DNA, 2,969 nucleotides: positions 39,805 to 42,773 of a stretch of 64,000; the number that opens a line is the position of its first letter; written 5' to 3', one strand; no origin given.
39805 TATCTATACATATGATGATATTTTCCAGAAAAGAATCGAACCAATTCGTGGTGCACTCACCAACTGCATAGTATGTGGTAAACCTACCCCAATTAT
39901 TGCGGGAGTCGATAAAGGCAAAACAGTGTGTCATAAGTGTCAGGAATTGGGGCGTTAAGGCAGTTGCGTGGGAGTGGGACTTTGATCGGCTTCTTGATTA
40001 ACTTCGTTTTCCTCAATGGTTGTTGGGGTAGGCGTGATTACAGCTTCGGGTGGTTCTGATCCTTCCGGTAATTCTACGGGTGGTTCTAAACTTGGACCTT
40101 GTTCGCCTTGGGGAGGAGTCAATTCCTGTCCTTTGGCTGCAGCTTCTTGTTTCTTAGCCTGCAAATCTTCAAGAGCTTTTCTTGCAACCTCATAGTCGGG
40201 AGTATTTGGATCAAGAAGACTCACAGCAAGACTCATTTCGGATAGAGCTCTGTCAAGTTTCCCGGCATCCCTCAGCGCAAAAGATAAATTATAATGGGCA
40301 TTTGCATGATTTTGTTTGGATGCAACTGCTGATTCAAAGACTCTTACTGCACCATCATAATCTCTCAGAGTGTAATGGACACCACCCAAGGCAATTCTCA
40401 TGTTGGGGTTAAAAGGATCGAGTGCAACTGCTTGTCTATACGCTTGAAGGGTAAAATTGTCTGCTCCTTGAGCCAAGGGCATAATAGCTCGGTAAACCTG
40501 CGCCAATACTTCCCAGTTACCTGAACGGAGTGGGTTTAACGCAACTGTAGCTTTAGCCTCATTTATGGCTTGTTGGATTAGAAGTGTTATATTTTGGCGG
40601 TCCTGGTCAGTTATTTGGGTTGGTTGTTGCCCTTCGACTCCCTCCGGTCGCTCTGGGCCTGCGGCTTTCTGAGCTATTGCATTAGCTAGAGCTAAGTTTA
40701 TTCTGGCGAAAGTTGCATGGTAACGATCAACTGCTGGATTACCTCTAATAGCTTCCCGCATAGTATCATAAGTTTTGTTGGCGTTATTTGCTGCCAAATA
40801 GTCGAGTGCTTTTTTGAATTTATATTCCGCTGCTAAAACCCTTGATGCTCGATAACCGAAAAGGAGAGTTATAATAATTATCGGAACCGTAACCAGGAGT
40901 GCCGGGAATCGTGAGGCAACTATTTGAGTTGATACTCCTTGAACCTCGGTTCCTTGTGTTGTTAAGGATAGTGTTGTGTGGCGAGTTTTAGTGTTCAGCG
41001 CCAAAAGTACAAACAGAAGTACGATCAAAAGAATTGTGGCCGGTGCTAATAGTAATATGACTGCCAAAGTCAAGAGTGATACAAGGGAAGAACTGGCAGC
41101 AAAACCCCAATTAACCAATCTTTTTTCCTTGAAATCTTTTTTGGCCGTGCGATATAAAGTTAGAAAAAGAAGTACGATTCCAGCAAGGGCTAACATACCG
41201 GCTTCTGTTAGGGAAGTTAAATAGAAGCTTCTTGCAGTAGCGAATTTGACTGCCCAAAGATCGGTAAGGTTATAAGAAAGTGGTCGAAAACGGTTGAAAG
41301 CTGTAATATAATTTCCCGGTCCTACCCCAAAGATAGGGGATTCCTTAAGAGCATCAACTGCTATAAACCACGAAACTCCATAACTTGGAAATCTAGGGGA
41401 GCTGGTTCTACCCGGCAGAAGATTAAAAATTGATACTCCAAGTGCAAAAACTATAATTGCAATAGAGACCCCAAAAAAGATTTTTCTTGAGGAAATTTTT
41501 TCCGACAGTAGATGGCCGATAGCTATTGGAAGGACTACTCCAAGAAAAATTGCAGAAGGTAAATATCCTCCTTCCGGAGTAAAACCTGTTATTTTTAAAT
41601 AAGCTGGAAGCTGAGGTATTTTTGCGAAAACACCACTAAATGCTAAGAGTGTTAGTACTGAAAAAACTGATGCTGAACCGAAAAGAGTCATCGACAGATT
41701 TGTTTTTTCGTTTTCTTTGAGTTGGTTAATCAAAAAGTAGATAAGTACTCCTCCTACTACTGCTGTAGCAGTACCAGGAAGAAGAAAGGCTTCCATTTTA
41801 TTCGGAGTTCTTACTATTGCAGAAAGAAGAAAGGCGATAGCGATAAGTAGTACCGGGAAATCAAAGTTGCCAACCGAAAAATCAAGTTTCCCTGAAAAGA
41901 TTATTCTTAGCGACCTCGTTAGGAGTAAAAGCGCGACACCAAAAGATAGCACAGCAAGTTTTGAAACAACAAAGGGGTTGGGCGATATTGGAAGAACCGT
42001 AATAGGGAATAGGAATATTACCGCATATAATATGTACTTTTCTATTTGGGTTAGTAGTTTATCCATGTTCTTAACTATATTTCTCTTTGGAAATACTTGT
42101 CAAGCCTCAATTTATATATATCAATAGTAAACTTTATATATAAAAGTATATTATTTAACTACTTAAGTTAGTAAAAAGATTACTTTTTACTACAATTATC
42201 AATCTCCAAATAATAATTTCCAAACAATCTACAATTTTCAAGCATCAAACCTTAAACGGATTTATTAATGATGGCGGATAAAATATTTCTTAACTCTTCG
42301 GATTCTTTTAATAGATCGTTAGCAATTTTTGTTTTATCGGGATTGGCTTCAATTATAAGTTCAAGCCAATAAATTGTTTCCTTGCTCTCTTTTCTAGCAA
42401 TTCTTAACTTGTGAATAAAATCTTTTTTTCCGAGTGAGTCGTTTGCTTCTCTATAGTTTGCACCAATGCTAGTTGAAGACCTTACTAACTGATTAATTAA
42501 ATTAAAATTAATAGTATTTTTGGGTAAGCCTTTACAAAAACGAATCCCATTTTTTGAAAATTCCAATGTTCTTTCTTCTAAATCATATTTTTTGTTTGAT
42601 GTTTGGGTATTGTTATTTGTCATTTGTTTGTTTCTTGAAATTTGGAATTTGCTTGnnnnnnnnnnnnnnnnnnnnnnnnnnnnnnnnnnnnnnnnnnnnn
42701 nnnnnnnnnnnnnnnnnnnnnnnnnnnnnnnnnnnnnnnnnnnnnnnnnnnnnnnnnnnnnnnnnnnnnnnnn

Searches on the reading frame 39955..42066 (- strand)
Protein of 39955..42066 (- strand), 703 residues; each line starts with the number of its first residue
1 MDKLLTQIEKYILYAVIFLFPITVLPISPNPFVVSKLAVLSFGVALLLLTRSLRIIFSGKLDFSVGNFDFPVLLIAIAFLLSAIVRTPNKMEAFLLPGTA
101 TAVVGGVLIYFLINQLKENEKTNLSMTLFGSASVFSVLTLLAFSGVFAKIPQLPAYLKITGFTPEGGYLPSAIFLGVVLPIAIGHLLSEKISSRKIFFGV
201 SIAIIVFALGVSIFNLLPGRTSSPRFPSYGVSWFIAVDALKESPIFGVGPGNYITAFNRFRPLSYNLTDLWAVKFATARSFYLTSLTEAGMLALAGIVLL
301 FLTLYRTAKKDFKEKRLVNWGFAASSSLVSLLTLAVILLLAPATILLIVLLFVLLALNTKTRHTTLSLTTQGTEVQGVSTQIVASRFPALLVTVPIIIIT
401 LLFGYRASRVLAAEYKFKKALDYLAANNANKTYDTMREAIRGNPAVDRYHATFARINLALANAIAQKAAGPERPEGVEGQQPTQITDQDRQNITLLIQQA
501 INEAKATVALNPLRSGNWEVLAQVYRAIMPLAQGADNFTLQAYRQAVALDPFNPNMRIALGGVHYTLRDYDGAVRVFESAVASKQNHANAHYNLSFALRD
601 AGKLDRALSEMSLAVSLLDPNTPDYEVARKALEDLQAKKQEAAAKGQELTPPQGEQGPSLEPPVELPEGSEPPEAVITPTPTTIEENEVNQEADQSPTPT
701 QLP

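Call 22: search_protein_families(library=pfam, proteins=[window:39955-42066:-], max_evalue=0.01)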
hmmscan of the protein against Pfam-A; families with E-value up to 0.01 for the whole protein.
window:39955-42066:- (703 aa): 10 families
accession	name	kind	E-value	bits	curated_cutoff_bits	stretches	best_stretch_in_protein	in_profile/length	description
PF13432.12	TPR_16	-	1.2e-08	35.7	32.7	2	560-615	3-58/65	Tetratricopeptide repeat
PF13414.12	TPR_11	-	4.3e-08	33.2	26.8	1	540-566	14-40/42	TPR repeat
PF14559.12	TPR_19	-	2.2e-07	31.5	25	2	568-614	5-51/68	Tetratricopeptide repeat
PF13431.12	TPR_17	-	2.9e-05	24.4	24.4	0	577-608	2-33/34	Tetratricopeptide repeat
PF12895.13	ANAPC3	-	6.4e-05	23.6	27.2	0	546-609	15-77/82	Anaphase-promoting complex, cyclosome, subunit 3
PF07719.23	TPR_2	-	0.00032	21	27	0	588-617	1-30/34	Tetratricopeptide repeat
PF13428.12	TPR_14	-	0.002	19.1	23.5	0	555-594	2-41/44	Tetratricopeptide repeat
PF13181.12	TPR_8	-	0.004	17.7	25.7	0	558-587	5-34/34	Tetratricopeptide repeat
PF13374.12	TPR_10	-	0.0055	17.1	27.5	0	559-585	7-33/42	Tetratricopeptide repeat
PF04932.20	Wzy_C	-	0.0061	16.8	31.7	1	177-259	23-113/149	O-Antigen ligase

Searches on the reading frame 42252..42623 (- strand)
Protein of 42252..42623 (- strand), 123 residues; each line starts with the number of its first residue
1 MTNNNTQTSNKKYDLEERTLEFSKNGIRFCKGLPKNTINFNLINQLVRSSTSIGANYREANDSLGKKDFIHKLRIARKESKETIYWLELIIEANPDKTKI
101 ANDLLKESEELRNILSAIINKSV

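Call 22: search_protein_families(library=pfam, proteins=[window:42252-42623:-], max_evalue=0.01)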
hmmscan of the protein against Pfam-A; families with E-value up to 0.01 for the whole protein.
window:42252-42623:- (123 aa): 1 family
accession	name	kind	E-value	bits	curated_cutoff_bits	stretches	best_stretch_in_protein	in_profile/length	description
PF05635.17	23S_rRNA_IVP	-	1.9e-20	73.5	33.8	1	15-116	5-105/106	23S rRNA-intervening sequence protein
